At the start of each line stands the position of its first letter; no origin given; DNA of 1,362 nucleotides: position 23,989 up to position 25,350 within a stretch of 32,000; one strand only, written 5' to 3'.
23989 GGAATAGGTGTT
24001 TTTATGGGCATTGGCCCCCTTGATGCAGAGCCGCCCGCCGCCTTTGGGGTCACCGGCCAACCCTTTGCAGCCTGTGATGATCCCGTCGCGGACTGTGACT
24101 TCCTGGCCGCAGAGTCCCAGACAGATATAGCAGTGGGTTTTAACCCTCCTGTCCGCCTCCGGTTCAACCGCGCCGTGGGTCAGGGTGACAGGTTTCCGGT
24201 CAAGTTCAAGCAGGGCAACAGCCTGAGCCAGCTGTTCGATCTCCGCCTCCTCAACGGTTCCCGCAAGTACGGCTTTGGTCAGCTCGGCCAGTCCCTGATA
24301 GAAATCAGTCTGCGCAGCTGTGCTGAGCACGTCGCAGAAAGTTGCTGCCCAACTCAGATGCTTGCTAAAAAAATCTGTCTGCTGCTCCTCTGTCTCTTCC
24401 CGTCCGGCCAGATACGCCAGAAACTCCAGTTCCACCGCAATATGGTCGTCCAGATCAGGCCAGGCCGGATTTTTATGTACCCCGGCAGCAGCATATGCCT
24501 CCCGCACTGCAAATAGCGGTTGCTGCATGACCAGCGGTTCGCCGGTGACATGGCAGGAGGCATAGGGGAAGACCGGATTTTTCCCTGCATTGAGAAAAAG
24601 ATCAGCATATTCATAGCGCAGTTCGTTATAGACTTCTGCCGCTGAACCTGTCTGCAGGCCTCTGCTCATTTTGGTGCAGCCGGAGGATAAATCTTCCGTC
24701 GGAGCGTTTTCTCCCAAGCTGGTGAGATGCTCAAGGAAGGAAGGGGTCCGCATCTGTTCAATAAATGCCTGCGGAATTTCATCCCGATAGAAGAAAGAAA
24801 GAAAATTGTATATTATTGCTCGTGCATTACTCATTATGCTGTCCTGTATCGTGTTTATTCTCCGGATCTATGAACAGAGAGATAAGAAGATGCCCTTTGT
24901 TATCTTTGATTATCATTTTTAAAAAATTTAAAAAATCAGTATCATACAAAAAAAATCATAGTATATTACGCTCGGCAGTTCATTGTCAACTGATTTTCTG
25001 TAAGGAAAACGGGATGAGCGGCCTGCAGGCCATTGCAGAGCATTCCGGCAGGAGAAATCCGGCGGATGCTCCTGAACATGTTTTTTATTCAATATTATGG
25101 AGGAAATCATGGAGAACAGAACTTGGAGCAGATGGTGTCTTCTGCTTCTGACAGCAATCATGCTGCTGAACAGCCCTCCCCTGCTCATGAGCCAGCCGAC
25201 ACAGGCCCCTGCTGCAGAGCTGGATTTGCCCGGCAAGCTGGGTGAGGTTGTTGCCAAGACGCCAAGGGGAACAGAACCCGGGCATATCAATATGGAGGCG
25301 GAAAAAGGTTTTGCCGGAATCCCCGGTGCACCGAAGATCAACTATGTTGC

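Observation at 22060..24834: TorD/DmsD-like maturation chaperone covalently fused to the N-terminus of a signal-less molybdopterin oxidoreductase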

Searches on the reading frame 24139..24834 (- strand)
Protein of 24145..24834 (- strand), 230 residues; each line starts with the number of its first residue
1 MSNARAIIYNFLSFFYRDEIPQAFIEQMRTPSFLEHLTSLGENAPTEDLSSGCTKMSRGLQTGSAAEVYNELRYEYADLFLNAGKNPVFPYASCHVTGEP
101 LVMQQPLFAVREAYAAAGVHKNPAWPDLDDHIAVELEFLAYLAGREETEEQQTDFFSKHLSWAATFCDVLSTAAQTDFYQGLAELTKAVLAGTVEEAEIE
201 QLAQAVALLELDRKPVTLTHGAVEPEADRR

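Call 36: search_protein_representatives(protein=window:24145-24834:-)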
Query: 230 residues. Proteins with E-value up to 0.001 (for the whole library): 2642; up to 1e-10: 247; up to 1e-30: 7. The best 150 are listed.
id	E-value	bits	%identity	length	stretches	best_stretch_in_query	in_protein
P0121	1.7e-62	227.3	52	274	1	4-228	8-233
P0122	3.3e-53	196.9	50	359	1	2-191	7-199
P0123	1.0e-48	182.2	46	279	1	4-229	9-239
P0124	5.2e-40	153.8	43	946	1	4-195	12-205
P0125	1.7e-35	139.0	41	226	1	6-190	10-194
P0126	4.1e-35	137.8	43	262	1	1-223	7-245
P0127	7.7e-32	127.1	51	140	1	5-142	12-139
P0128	2.3e-29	119.0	55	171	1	16-149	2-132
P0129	5.6e-28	114.5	50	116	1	48-157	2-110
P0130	4.2e-26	108.3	37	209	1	3-190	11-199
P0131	2.3e-24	102.7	35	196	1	4-171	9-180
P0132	2.9e-24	102.3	35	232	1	7-168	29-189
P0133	3.3e-24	102.1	55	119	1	4-102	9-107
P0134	4.1e-21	92.0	43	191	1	80-191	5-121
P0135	1.0e-20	90.7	45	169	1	66-199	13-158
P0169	3.3e-15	72.7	34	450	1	3-190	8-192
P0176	1.2e-14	70.9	35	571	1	2-190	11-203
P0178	1.5e-14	70.6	34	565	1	4-207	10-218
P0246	1.4e-12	64.2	33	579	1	4-190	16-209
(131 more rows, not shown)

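Call 37: search_protein_families(library=pfam, proteins=[P0121, P0122, P0123, P0124, P0125, P0126, P0169, P0176, P0178, P0246], max_evalue=0.001)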
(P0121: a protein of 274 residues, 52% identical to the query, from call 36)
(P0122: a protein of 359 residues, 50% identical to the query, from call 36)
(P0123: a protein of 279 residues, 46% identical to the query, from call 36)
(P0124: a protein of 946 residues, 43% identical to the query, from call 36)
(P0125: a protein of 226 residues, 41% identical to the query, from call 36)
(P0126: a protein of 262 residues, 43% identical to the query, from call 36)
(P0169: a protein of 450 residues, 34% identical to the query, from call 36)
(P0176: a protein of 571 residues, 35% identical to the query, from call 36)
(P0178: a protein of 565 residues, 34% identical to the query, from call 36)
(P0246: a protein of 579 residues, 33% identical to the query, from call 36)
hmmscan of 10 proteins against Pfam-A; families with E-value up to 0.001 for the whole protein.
P0121 (274 aa): 2 families
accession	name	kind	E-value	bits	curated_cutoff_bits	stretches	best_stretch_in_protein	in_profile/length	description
PF02613.20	Nitrate_red_del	-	2.1e-26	93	22.2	1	48-174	3-135/136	Nitrate reductase delta subunit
PF04879.21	Molybdop_Fe4S4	-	0.00023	21.5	22.7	1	234-273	2-41/55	Molybdopterin oxidoreductase Fe4S4 domain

P0122 (359 aa): 1 family
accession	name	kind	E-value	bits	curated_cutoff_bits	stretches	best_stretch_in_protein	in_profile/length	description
PF02613.20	Nitrate_red_del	-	2.6e-29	102.5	22.2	1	56-176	6-136/136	Nitrate reductase delta subunit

P0123 (279 aa): 1 family
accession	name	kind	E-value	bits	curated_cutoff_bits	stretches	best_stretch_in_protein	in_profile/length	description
PF02613.20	Nitrate_red_del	-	1.5e-26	93.5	22.2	1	55-171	9-135/136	Nitrate reductase delta subunit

P0124 (946 aa): 4 families
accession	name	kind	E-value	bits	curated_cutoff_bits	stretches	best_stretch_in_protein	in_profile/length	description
PF00384.28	Molybdopterin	-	6.1e-42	144.3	24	1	310-713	1-353/353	Molybdopterin oxidoreductase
PF02613.20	Nitrate_red_del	-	1.9e-22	80.2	22.2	1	63-169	15-125/136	Nitrate reductase delta subunit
PF01568.27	Molydop_binding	-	1.4e-16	61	26.8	1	819-936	2-108/110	Molydopterin dinucleotide binding domain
PF04879.21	Molybdop_Fe4S4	-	1.5e-13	50.9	22.7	1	253-307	1-55/55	Molybdopterin oxidoreductase Fe4S4 domain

P0125 (226 aa): 1 family
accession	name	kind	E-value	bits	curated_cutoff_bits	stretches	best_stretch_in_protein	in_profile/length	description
PF02613.20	Nitrate_red_del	-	1.6e-19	70.7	22.2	1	54-172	9-136/136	Nitrate reductase delta subunit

P0126 (262 aa): 1 family
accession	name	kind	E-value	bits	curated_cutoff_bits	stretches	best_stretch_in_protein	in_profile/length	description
PF02613.20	Nitrate_red_del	-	5.8e-26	91.6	22.2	1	53-181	6-136/136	Nitrate reductase delta subunit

P0169 (450 aa): 1 family
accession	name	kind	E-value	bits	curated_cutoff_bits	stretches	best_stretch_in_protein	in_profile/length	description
PF02613.20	Nitrate_red_del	-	4.4e-29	101.7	22.2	1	45-170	2-136/136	Nitrate reductase delta subunit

P0176 (571 aa): 8 families
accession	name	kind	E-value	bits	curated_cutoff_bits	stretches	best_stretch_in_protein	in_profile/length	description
PF02613.20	Nitrate_red_del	-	2e-28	99.6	22.2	1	49-181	2-136/136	Nitrate reductase delta subunit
PF17179.9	Fer4_22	-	2.3e-26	92.9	27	1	449-547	1-95/95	4Fe-4S dicluster domain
PF13187.11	Fer4_9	-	1.7e-05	25.2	27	0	519-546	34-50/52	4Fe-4S dicluster domain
PF00037.32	Fer4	-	3.8e-05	23.7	21.1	0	532-546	7-21/24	4Fe-4S binding domain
PF25160.1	LdpA_Fe-S-bd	-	8.4e-05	22.7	27.6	0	530-546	25-41/49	LdpA Fe-S cluster-binding domain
PF12838.12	Fer4_7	-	0.00011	23.1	27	1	449-547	1-52/52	4Fe-4S dicluster domain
PF12837.12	Fer4_6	-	0.00017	21.8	25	0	530-544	6-20/24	4Fe-4S binding domain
PF13534.11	Fer4_17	-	0.00023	22.1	22.2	0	531-548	44-61/61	4Fe-4S dicluster domain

P0178 (565 aa): 12 families
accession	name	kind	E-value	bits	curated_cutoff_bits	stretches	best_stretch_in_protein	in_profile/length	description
PF02613.20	Nitrate_red_del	-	2e-28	99.6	22.2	1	47-180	3-135/136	Nitrate reductase delta subunit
PF17179.9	Fer4_22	-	5.3e-28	98.2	27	1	447-545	1-95/95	4Fe-4S dicluster domain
PF00037.32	Fer4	-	4.7e-07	29.8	21.1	1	446-460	6-20/24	4Fe-4S binding domain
PF13187.11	Fer4_9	-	1.9e-06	28.2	27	0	517-544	34-50/52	4Fe-4S dicluster domain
PF13237.11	Fer4_10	-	4.9e-06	26.8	25.5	1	445-484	6-40/53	4Fe-4S dicluster domain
PF12797.12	Fer4_2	-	5.2e-06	26.5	24.5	0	446-460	8-22/22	4Fe-4S binding domain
PF12838.12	Fer4_7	-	1.1e-05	26.3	27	0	439-460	29-50/52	4Fe-4S dicluster domain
PF13183.11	Fer4_8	-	1.3e-05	26.1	27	1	446-545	3-68/68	4Fe-4S dicluster domain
PF14697.11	Fer4_21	-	3e-05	24.5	35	1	438-463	31-56/59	4Fe-4S dicluster domain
PF25160.1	LdpA_Fe-S-bd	-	5.1e-05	23.4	27.6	0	443-460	23-40/49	LdpA Fe-S cluster-binding domain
PF13484.11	Fer4_16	-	0.00024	22.3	30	0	430-460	35-65/66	4Fe-4S double cluster binding domain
PF13746.11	Fer4_18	-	0.00024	21.7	27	0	486-546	17-76/114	4Fe-4S dicluster domain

P0246 (579 aa): 13 families
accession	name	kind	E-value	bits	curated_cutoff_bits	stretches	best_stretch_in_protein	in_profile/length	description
PF17179.9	Fer4_22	-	3.2e-29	102.1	27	1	457-554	2-95/95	4Fe-4S dicluster domain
PF02613.20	Nitrate_red_del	-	5.9e-26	91.6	22.2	1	56-186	7-135/136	Nitrate reductase delta subunit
PF13187.11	Fer4_9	-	4.3e-08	33.5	27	1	517-553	25-50/52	4Fe-4S dicluster domain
PF14697.11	Fer4_21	-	1.7e-06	28.5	35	0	537-553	5-21/59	4Fe-4S dicluster domain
PF13534.11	Fer4_17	-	2e-06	28.7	22.2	0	448-468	37-57/61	4Fe-4S dicluster domain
PF13237.11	Fer4_10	-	3.7e-06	27.2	25.5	0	537-552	6-21/53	4Fe-4S dicluster domain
PF12838.12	Fer4_7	-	1.1e-05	26.3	27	1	532-554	30-52/52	4Fe-4S dicluster domain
PF00037.32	Fer4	-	1.1e-05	25.4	21.1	0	536-553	4-21/24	4Fe-4S binding domain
PF13183.11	Fer4_8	-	4.4e-05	24.4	27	1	455-554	3-68/68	4Fe-4S dicluster domain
PF25160.1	LdpA_Fe-S-bd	-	8.9e-05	22.6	27.6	0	537-553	25-41/49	LdpA Fe-S cluster-binding domain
PF13484.11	Fer4_16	-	0.00029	22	30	0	540-553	2-15/66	4Fe-4S double cluster binding domain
PF13746.11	Fer4_18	-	0.00034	21.2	27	0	522-559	43-80/114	4Fe-4S dicluster domain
PF12797.12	Fer4_2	-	0.00047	20.4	24.5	0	454-469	7-22/22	4Fe-4S binding domain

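Call 59: find_homologous_proteins(query=P0125, max_evalue=1e-15)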
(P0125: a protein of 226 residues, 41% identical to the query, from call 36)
Query P0125 (226 aa): 9 proteins with E <= 1e-15 among 203 candidates.
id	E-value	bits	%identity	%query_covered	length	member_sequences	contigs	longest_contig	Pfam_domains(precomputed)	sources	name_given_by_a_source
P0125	1.8e-151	520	100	100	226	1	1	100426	PF02613.21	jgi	jgi:putative dimethyl sulfoxide reductase chaperone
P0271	1.9e-40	157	40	88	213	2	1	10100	PF02613.21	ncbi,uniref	ncbi:MAG: molecular chaperone TorD family protein, partial [Desulfobacula sp.]|uniref:TorD/DmsD fami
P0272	3.0e-36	143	42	81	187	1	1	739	PF02613.21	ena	-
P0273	4.6e-32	130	38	82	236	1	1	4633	PF02613.21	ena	-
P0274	2.3e-28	117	46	58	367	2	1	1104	PF00384.28,PF02613.21,PF04879.22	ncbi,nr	ncbi:MAG: molybdopterin oxidoreductase, partial [Candidatus Electrothrix sp. AR1]|nr:molybdopterin o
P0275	7.2e-27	113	40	73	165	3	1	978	PF02613.21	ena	-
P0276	1.5e-24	105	37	72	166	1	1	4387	PF02613.21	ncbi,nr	ncbi:MAG: hypothetical protein D3909_02390 [Candidatus Electrothrix sp. ATG1]|nr:hypothetical protei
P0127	3.7e-19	87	38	62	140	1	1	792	PF02613.21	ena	-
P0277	1.1e-17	83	45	49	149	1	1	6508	-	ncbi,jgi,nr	ncbi:MAG: hypothetical protein B1H13_12095 [Desulfobacteraceae bacterium 4484_190.3]|nr:MAG: hypothe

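Call 60: find_encoding_contigs(protein=P0125, flank=7000, max_places=1)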
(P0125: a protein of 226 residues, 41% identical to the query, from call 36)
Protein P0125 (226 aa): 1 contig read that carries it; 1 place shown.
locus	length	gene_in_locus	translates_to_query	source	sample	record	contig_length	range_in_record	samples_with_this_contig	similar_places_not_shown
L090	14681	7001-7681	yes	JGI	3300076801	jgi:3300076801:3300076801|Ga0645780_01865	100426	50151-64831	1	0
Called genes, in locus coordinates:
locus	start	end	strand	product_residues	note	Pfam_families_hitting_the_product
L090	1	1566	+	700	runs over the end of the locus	PF00989:PAS, PF08448:PAS_4, PF13426:PAS_9, PF00989:PAS, PF08448:PAS_4, PF13426:PAS_9, PF00989:PAS, PF08448:PAS_4, +11 more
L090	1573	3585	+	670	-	PF11845:Tll0287-like, PF00989:PAS (weak), PF13188:PAS_8 (weak), PF13426:PAS_9, PF02518:HATPase_c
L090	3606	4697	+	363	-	PF00072:Response_reg, PF02518:HATPase_c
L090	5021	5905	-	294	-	PF09924:LPG_synthase_C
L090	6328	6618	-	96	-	-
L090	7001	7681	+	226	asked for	PF02613:Nitrate_red_del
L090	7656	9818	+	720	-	PF04879:Molybdop_Fe4S4, PF00384:Molybdopterin, PF01568:Molydop_binding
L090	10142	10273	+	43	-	-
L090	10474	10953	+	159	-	-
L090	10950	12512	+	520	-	PF00989:PAS (weak), PF13188:PAS_8 (weak), PF13426:PAS_9, PF00512:HisKA, PF02518:HATPase_c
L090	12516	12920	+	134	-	PF00072:Response_reg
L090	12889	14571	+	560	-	PF01590:GAF, PF13185:GAF_2, PF13492:GAF_3 (weak), PF01590:GAF, PF13185:GAF_2, PF13492:GAF_3, PF08448:PAS_4, PF00512:HisKA, +2 more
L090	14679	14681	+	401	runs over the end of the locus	PF01925:TauE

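Call 61: find_encoding_contigs(protein=P0271, flank=7000, max_places=1)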
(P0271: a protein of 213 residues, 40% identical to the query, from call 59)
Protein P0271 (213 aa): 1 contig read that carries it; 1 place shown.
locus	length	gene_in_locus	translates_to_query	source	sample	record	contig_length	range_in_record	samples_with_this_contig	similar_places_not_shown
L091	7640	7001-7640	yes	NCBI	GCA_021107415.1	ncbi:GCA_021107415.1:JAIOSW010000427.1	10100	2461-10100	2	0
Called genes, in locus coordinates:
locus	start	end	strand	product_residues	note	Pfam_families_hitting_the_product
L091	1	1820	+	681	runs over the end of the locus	PF00989:PAS, PF08448:PAS_4, PF13188:PAS_8 (faint), PF13426:PAS_9, PF00512:HisKA, PF02518:HATPase_c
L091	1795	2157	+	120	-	PF00072:Response_reg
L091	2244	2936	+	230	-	PF05057:DUF676 (faint)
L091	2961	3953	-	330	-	PF22784:PTP-SAK, PF00782:DSPc, PF22741:PTP-NADK (weak), PF22785:Tc-R-P, PF03692:CxxCxxCC (faint)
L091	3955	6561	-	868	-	PF01326:PPDK_N, PF00391:PEP-utilizers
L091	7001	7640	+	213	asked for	PF02613:Nitrate_red_del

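Call 72: predict_structure(alignment_id=A2)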
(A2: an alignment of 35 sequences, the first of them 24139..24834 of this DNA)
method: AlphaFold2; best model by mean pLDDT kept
length: 232 residues; sequences in the alignment: 35
mean_pLDDT: 90.7   pTM: 0.89
mean pLDDT of the five models: 90.7, 90.5, 89.9, 89.5, 88.8
residues with pLDDT >= 90: 175; 70-90: 42; 50-70: 14; < 50: 1
segments of 3 or more residues with pLDDT < 50: none
pLDDT, mean of each block of 10 residues (from residue 1): 87 96 97 96 90 97 97 95 85 78 74 94 90 96 93 93 94 97 96 89 95 91 74 49
secondary structure, 60 per line:
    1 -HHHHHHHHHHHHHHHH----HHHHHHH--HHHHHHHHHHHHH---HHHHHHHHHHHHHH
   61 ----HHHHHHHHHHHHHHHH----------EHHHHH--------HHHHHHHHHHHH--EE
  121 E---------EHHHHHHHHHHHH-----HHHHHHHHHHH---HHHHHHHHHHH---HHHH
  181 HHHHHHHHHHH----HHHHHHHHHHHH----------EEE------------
elements in order: H2-17 H22-28 H31-43 H47-60 H65-80 H92-96 H105-116 E119-121 H132-143 H149-159 H163-173 H177-191 H196-207 E218-220

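Call 74: fold_search(model_id=the predicted structure, library=pdb)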
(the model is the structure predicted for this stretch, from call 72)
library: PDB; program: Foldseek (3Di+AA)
matches with E <= 10: 291; with E <= 0.001: 5
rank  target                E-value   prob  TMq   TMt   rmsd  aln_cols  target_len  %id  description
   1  9m26_C                5.0e-05  1.00  0.56  0.69   4.5       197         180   21  Crystal structure of Enterobacter cloacae YcdY, a member of the redox enzyme maturation protein family (released 2025-06-18)
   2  9m26_D                1.1e-04  1.00  0.56  0.69   5.5       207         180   21  Crystal structure of Enterobacter cloacae YcdY, a member of the redox enzyme maturation protein family (released 2025-06-18)
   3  9m26_A                1.3e-04  1.00  0.57  0.69   4.8       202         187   21  Crystal structure of Enterobacter cloacae YcdY, a member of the redox enzyme maturation protein family (released 2025-06-18)
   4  1s9u                  6.7e-04  1.00  0.59  0.66   4.2       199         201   20  Atomic structure of a putative anaerobic dehydrogenase component (released 2004-06-08)
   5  3efp_B                7.0e-04  1.00  0.43  0.47  12.7       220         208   20  Crystal structure of the Escherichia coli twin arginine leader peptide binding protein DmsD in a monomeric form (released 2009-04-07)
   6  3efp_A                1.0e-03  1.00  0.43  0.49  12.3       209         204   20  Crystal structure of the Escherichia coli twin arginine leader peptide binding protein DmsD in a monomeric form (released 2009-04-07)
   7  3cw0_A                2.0e-03  1.00  0.45  0.51  11.1       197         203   20  E.coli DmsD (released 2009-04-28)
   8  8jzc                  3.2e-02  1.00  0.49  0.62   5.3       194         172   18  Crystal structure of Geobacillus stearothermophilus NarJ (released 2024-05-15)
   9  8d9p                  2.0e-01  0.21  0.17  0.19  16.9       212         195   15  De Novo Photosynthetic Reaction Center Protein Equipped with Heme B and Mn(II) cations (released 2022-09-28)
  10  8qae_A                2.7e-01  0.13  0.17  0.18  18.3       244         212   12  X-ray crystal structure of a de novo designed single-chain antiparallel 6-helix alpha-helical barrel, sc-apCC-6-SLLA (released 2024-07-03)
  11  2gm8_B                2.9e-01  0.28  0.23  0.25  14.4       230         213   14  TenA Homolog/Thi-4 Thiaminase complexed with product 4-amino-5-hydroxymethyl-2-methylpyrimidine (released 2006-04-18)
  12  8vw9                  3.9e-01  0.08  0.16  0.12  21.9       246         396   12  CryoEM Structure of a FtsH Helical Assembly in the Presence of ATP (released 2025-01-15)
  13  2gm8_C                4.3e-01  0.25  0.24  0.26  13.6       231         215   16  TenA Homolog/Thi-4 Thiaminase complexed with product 4-amino-5-hydroxymethyl-2-methylpyrimidine (released 2006-04-18)
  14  2gm7_D                6.3e-01  0.16  0.22  0.23  13.3       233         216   16  TenA Homolog/Thi-4 Thiaminase from Pyrobaculum Aerophilum (released 2006-04-18)
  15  2gm8_A                6.6e-01  0.20  0.23  0.25  14.0       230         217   14  TenA Homolog/Thi-4 Thiaminase complexed with product 4-amino-5-hydroxymethyl-2-methylpyrimidine (released 2006-04-18)
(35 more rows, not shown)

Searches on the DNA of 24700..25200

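Call 76: search_rna_families(source=window, start=24700, end=25200, threshold=evalue, max_evalue=1)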
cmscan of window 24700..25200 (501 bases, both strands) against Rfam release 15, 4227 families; matches with E-value up to 1: 0.
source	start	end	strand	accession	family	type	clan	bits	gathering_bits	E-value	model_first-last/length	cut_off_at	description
